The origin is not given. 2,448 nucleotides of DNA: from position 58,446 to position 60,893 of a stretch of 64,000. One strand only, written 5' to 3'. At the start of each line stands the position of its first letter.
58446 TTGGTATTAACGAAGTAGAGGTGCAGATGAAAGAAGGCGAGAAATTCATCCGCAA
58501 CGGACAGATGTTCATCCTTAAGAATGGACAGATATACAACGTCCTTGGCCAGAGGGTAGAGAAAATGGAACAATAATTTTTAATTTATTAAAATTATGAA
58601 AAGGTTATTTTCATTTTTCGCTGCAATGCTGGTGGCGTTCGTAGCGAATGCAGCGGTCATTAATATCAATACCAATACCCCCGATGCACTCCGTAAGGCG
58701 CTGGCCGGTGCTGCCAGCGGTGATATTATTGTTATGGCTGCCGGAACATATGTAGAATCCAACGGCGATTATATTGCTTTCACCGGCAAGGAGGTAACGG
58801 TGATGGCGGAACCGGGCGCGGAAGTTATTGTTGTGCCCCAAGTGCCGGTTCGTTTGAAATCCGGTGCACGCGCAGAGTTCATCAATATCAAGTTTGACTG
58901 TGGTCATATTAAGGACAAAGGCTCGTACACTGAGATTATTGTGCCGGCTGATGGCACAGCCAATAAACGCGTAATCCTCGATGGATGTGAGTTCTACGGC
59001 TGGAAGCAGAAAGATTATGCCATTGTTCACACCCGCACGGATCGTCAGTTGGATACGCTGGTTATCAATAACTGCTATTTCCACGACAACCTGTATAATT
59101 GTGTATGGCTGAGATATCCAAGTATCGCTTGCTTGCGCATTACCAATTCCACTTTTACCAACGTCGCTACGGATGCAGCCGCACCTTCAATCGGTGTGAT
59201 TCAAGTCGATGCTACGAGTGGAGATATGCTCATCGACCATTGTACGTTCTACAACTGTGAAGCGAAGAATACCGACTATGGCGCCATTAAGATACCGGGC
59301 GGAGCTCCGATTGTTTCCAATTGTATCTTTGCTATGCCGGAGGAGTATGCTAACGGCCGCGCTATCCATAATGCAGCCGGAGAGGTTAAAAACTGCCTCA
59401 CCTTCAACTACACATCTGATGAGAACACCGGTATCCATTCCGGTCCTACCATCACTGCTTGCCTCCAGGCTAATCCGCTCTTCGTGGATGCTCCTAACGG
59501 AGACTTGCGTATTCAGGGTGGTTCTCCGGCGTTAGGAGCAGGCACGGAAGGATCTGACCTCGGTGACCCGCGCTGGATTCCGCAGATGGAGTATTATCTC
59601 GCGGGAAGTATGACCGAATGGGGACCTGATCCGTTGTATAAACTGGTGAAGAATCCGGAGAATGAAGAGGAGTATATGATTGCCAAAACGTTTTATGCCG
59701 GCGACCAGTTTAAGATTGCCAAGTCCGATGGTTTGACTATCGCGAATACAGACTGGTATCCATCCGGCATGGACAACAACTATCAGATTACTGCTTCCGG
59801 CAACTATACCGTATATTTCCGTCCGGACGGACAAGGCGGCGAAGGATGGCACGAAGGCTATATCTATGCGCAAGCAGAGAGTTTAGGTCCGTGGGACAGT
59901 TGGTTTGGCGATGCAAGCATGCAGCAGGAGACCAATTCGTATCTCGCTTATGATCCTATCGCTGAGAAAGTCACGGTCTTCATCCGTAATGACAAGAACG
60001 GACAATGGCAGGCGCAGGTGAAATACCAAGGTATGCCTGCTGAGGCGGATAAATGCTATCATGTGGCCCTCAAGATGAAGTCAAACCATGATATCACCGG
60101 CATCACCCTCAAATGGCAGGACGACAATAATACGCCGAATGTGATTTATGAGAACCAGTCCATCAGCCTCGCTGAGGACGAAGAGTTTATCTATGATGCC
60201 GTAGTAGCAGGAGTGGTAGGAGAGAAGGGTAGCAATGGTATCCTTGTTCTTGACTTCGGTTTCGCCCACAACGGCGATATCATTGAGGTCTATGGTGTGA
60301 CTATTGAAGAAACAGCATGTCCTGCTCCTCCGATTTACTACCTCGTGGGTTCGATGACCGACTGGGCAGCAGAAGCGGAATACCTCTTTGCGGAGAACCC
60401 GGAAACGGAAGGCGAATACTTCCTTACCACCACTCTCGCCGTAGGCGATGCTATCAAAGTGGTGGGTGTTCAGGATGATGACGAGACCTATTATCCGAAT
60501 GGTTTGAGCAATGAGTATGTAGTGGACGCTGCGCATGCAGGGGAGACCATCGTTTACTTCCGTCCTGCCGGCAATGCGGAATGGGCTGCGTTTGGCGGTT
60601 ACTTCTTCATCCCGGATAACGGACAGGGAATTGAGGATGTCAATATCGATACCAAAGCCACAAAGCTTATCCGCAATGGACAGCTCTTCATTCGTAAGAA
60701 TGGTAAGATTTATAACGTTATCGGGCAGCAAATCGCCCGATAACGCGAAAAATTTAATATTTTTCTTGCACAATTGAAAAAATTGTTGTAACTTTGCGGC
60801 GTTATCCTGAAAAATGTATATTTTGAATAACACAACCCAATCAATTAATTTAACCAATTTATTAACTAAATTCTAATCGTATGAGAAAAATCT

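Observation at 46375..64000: About 17 kb co-directional unit joining a cytoplasmic AgaS/GatZ/PfkB sugar-phosphate module to secreted beta-helix/metallophosphoesterase/CBM proteins, with no SusC/SusD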

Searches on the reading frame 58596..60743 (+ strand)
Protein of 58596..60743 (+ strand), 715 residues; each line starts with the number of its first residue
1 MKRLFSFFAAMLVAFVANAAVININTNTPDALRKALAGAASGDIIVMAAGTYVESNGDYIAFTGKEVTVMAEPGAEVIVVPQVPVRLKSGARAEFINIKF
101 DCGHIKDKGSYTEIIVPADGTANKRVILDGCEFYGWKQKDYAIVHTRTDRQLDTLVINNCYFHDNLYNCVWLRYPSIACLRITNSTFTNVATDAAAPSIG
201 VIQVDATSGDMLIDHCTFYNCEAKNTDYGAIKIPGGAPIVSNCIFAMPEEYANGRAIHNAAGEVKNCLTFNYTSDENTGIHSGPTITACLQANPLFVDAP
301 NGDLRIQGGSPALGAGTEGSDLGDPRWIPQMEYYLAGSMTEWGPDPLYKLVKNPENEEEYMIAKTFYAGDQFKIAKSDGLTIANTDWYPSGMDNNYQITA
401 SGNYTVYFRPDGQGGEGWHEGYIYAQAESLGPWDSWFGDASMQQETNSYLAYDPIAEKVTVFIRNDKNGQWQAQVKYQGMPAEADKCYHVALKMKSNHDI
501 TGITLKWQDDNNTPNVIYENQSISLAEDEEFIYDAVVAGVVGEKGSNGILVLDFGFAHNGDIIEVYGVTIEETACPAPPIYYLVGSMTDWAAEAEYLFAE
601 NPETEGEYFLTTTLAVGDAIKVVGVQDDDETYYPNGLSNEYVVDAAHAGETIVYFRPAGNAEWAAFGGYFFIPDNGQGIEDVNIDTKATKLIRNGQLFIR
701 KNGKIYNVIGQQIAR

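Call 8: search_protein_families(library=pfam, proteins=[window:58596-60743:+], max_evalue=0.01)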
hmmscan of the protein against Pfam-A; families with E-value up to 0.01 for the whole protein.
window:58596-60743:+ (715 aa): 2 families
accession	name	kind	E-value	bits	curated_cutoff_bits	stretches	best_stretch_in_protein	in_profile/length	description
PF17161.10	DUF5123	-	4.7e-14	53.9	35.1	1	212-327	2-113/113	Domain of unknown function (DUF5123)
PF13229.12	Beta_helix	-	3.9e-06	27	25.9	0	122-191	76-138/158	Right handed beta helix region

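Call 9: search_protein_families(library=ncbifam, proteins=[window:58596-60743:+], max_evalue=0.01)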
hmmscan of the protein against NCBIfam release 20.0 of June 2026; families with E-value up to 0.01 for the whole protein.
window:58596-60743:+ (715 aa): 0 families

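Call 13: find_encoding_contigs(protein=window:58596-60743:+, flank=10000, max_places=6)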
Protein window:58596-60743:+ (715 aa): 8 contigs read that carry it; 5 places shown.
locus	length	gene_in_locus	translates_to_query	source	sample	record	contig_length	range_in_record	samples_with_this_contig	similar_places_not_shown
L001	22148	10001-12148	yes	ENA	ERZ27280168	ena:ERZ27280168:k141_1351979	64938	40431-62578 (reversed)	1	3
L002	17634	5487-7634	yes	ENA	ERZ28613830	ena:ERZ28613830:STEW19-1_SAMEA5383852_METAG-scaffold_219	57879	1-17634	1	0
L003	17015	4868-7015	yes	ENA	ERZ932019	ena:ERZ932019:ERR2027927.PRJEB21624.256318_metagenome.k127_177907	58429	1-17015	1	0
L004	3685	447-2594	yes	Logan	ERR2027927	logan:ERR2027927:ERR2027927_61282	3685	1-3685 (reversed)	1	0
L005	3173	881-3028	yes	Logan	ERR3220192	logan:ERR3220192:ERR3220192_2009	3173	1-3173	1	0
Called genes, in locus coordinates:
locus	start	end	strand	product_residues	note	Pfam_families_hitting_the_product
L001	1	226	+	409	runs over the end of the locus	PF08013:GatZ_KbaZ-like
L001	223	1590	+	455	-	PF05448:AXE1, PF00326:Peptidase_S9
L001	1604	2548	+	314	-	PF00294:PfkB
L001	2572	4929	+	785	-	PF16656:Pur_ac_phosph_N, PF00149:Metallophos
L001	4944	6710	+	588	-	PF16656:Pur_ac_phosph_N, PF00149:Metallophos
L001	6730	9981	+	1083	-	PF13229:Beta_helix (weak), PF02368:Big_2, PF16656:Pur_ac_phosph_N, PF00149:Metallophos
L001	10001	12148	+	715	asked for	PF13229:Beta_helix (faint), PF17161:DUF5123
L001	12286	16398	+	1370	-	PF26120:CBM_1st_SusF (faint), PF17161:DUF5123, PF13287:Fn3_assoc, PF13290:CHB_HEX_C_1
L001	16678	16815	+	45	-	-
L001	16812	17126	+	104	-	-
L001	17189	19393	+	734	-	PF13229:Beta_helix (faint), PF16318:DUF4957 (weak), PF17161:DUF5123 (weak)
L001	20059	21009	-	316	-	PF20720:nSTAND3 (faint), PF00485:PRK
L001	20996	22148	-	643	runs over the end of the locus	PF17764:PriA_3primeBD, PF00270:DEAD, PF04851:ResIII, PF22590:Cas3-like_C_2 (faint), PF18319:Zn_ribbon_PriA, PF00271:Helicase_C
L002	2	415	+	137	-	?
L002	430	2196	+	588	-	PF16656:Pur_ac_phosph_N, PF00149:Metallophos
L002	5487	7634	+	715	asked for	PF13229:Beta_helix (faint), PF17161:DUF5123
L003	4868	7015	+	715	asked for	PF13229:Beta_helix (faint), PF17161:DUF5123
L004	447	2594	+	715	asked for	PF13229:Beta_helix (faint), PF17161:DUF5123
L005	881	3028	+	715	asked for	PF13229:Beta_helix (faint), PF17161:DUF5123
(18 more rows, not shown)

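Call 38: search_protein_families(library=pfam, proteins=[L001:16812-17126:+], max_evalue=0.001)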
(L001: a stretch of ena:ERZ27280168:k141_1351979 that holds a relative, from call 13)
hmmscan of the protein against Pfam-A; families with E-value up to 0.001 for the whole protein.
L001:16812-17126:+ (104 aa): 0 families

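Call 45: search_solved_structures(query=window:58596-60743:+, max_evalue=1)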
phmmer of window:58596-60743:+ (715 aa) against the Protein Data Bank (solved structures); distinct sequences matched with E-value up to 1: 1.
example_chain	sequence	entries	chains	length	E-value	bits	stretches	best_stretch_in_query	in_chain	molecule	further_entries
7dmk_A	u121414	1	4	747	0.00019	23.2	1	118-255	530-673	BcAlyPL6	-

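Call 80: search_protein_families(library=pfam, proteins=[L001:13966-16398:+, L001:18179-19393:+, L001:12286-16398:+, L001:17189-19393:+], max_evalue=1)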
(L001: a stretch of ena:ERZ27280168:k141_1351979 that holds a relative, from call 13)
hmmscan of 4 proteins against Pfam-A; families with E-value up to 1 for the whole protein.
L001:13966-16398:+ (810 aa): 0 families

L001:18179-19393:+ (404 aa): 3 families
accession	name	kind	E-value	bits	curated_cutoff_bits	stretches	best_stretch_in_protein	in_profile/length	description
PF04151.21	PPC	-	0.11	13.8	25.9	1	55-130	2-69/70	Bacterial pre-peptidase C-terminal domain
PF10528.15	GLEYA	-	0.12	13.1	26.2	0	232-255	9-32/91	GLEYA domain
PF09917.15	DUF2147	-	0.17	12.9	27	0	282-309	68-95/112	Uncharacterized protein conserved in bacteria (DUF2147)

L001:12286-16398:+ (1370 aa): 3 families
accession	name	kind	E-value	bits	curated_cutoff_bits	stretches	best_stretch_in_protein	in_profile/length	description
PF13290.12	CHB_HEX_C_1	-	4.2e-17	62.3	22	1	491-541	8-58/67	Chitobiase/beta-hexosaminidase C-terminal domain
PF13287.12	Fn3_assoc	-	1.3e-15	57.7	23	1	495-552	1-59/59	Fn3 associated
PF17161.10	DUF5123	-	2.7e-11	45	35.1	1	214-326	3-113/113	Domain of unknown function (DUF5123)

L001:17189-19393:+ (734 aa): 3 families
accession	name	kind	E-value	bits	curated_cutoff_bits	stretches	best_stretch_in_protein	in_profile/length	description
PF16318.11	DUF4957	-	2.3e-10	40.9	30.8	1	77-192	21-139/142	Domain of unknown function (DUF4957)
PF17161.10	DUF5123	-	2.2e-08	35.6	35.1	1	221-339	3-113/113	Domain of unknown function (DUF5123)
PF13229.12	Beta_helix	-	1.1e-06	28.8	25.9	2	81-192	43-134/158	Right handed beta helix region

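Call 81: find_homologous_proteins(query=window:58596-60743:+, max_evalue=0.00001)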
Query window:58596-60743:+ (715 aa): 719 proteins with E <= 0.00001 among 8000 candidates; the best 120 are listed.
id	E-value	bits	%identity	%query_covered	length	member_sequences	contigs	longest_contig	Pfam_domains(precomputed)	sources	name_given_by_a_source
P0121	0.0e+0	1656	99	100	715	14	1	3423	PF13229.13,PF17161.11,PF26120.1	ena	-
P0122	0.0e+0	1438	85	100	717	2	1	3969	PF17161.11,PF26120.1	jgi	-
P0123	0.0e+0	1389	82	100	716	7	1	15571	PF17161.11,PF26120.1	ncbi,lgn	-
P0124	0.0e+0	1359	79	100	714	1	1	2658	PF17161.11,PF26120.1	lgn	-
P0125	0.0e+0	1276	76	100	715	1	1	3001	PF17161.11,PF26120.1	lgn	-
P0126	0.0e+0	1276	77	98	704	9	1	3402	PF17161.11,PF26120.1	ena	-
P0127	0.0e+0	1274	77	98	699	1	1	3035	PF17161.11,PF26120.1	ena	-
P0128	0.0e+0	1237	73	98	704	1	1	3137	PF17161.11,PF26120.1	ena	-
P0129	0.0e+0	1236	72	100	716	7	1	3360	PF17161.11,PF26120.1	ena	-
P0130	0.0e+0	1222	72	100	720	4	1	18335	PF13229.13,PF17161.11,PF26120.1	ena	-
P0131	0.0e+0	1202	71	100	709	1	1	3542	PF17161.11,PF26120.1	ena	-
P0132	0.0e+0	1171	70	100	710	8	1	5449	PF13229.13,PF17161.11,PF26120.1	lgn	-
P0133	0.0e+0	1164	68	100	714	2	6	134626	PF16318.12,PF13229.13,PF17161.11,PF26120.1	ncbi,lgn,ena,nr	ncbi:MAG: DUF5123 domain-containing protein [Paludibacteraceae bacterium]|nr:DUF5123 domain-containi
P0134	0.0e+0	1158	69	99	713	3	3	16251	PF16318.12,PF13229.13,PF17161.11,PF26120.1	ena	-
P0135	0.0e+0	1152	70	100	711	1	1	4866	PF17161.11,PF26120.1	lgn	-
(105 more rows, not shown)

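Call 92: predict_structure(alignment_id=A2)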
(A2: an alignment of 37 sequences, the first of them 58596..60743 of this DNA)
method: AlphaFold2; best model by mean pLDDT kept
length: 715 residues; sequences in the alignment: 37
mean_pLDDT: 87.6   pTM: 0.61
mean pLDDT of the five models: 87.6, 86.7, 85.0, 84.3, 83.9
residues with pLDDT >= 90: 414; 70-90: 248; 50-70: 26; < 50: 27
segments of 3 or more residues with pLDDT < 50: 1-5, 9-17, 676-687
pLDDT, mean of each block of 10 residues (from residue 1): 47 51 92 93 95 87 95 91 91 97 79 88 95 89 90 96 93 91 97 86 92 97 88 91 95 88 95 91 91 92 88 88 90 94 91 93 96 92 90 92 96 93 95 94 94 93 94 94 88 96 88 77 92 89 84 95 96 83 90 91 86 89 84 77 83 86 76 61 46 71 73 66
secondary structure, 60 per line:
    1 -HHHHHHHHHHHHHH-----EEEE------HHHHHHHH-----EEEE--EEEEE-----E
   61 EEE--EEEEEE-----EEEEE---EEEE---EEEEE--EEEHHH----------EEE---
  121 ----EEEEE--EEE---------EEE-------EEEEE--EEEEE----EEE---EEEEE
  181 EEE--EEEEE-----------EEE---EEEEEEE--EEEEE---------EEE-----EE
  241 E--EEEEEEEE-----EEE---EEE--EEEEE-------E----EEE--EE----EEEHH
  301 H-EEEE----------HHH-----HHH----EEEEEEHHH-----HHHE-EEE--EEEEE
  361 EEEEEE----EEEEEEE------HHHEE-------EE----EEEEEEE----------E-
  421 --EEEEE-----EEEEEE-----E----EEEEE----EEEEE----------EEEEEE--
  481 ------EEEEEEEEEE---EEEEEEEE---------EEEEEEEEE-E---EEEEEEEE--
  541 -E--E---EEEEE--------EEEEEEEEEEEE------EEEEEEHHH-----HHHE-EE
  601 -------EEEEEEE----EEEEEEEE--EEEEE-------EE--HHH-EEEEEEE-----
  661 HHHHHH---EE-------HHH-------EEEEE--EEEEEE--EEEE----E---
elements in order (helices of 4 or more, strands of 3 or more residues): H2-15 E21-24 H31-38 E44-47 E50-54 E60-63 E66-71 E77-81 E85-88 E92-96 E99-101 E115-117 E125-129 E132-134 E144-146 E154-158 E161-165 E170-172 E176-183 E186-190 E202-204 E208-214 E217-221 E231-233 E239-241 E244-251 E257-259 E263-265 E268-272 E285-287 E296-298 E303-306 E332-337 E351-353 E356-366 E371-377 E402-408 E423-427 E433-438 E449-453 E458-462 E473-478 E487-496 E500-507 E517-525 E531-538 E549-553 E562-573 E580-585 E608-614 E619-626 E629-633 E649-655 H661-666 E689-693 E696-701 E704-707

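Call 94: fold_search(model_id=the predicted structure, library=pdb)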
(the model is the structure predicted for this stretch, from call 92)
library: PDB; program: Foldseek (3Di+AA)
matches with E <= 10: 1295; with E <= 0.001: 40
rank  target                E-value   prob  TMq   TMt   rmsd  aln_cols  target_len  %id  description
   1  7dmk_A                1.3e-10  1.00  0.33  0.33   6.7       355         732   18  PL6 alginate lyase BcAlyPL6 (released 2021-10-06)
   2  7dmk_B                8.9e-10  1.00  0.34  0.33   6.6       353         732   18  PL6 alginate lyase BcAlyPL6 (released 2021-10-06)
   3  7dmk_D                1.1e-09  1.00  0.34  0.34   6.3       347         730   18  PL6 alginate lyase BcAlyPL6 (released 2021-10-06)
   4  7dmk_C                8.8e-09  1.00  0.34  0.33   6.7       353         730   18  PL6 alginate lyase BcAlyPL6 (released 2021-10-06)
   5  7kwb_A                1.5e-08  1.00  0.18  0.29  15.2       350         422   13  Surface glycan-binding protein B from Bacteroides thetaiotaomicron (released 2021-02-17)
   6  7kwc                  1.5e-07  1.00  0.18  0.48  20.2       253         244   16  Surface glycan-binding protein B (truncated) from Bacteroides thetaiotaomicron (released 2021-02-17)
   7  7kwb_B                3.6e-07  1.00  0.18  0.31  13.8       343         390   12  Surface glycan-binding protein B from Bacteroides thetaiotaomicron (released 2021-02-17)
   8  8iqe_C                1.4e-06  1.00  0.23  0.28  26.3       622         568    9  Crystal structure of tetrameric K2-2 TSP (released 2024-02-21)
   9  7xyc_A                1.4e-06  1.00  0.22  0.27  26.4       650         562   10  CryoEM structure of Klebsiella phage Kp7 type II tail fiber gp52 in vitro (released 2023-06-07)
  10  6tku                  1.5e-06  1.00  0.15  0.19  27.1       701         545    9  Crystal structure of a capsule-specific depolymerase produced by Klebsiella phage (released 2020-04-22)
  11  7o7t                  1.7e-06  1.00  0.27  0.27   5.5       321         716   16  Structure of the PL6 family alginate lyase Patl3640 from Pseudoalteromonas atlantica T6c in complex with 4-deoxy-L-eryth (released 2021-07-28)
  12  8iq9_B                1.8e-06  1.00  0.19  0.24  25.6       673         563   11  Crystal structure of trimeric K2-2 TSP in complex with tetrasaccharide and octasaccharide (released 2024-02-21)
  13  8iqe_D                3.7e-06  1.00  0.21  0.26  25.7       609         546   10  Crystal structure of tetrameric K2-2 TSP (released 2024-02-21)
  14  8iqe_B                4.0e-06  1.00  0.21  0.27  26.1       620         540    9  Crystal structure of tetrameric K2-2 TSP (released 2024-02-21)
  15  8iqe_A                5.5e-06  1.00  0.20  0.25  26.0       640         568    9  Crystal structure of tetrameric K2-2 TSP (released 2024-02-21)
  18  5gkd_A                9.6e-06  1.00  0.26  0.26   6.5       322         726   12  Structure of PL6 family alginate lyase AlyGC (released 2017-02-08)
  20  1gu3_A                1.0e-05  1.00  0.16  0.71   3.8       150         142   13  CBM4 structure and function (released 2002-09-26)
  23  4fe9_A                7.9e-05  1.00  0.12  0.18  19.0       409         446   14  Crystal Structure of SusF from Bacteroides thetaiotaomicron (released 2012-08-29)
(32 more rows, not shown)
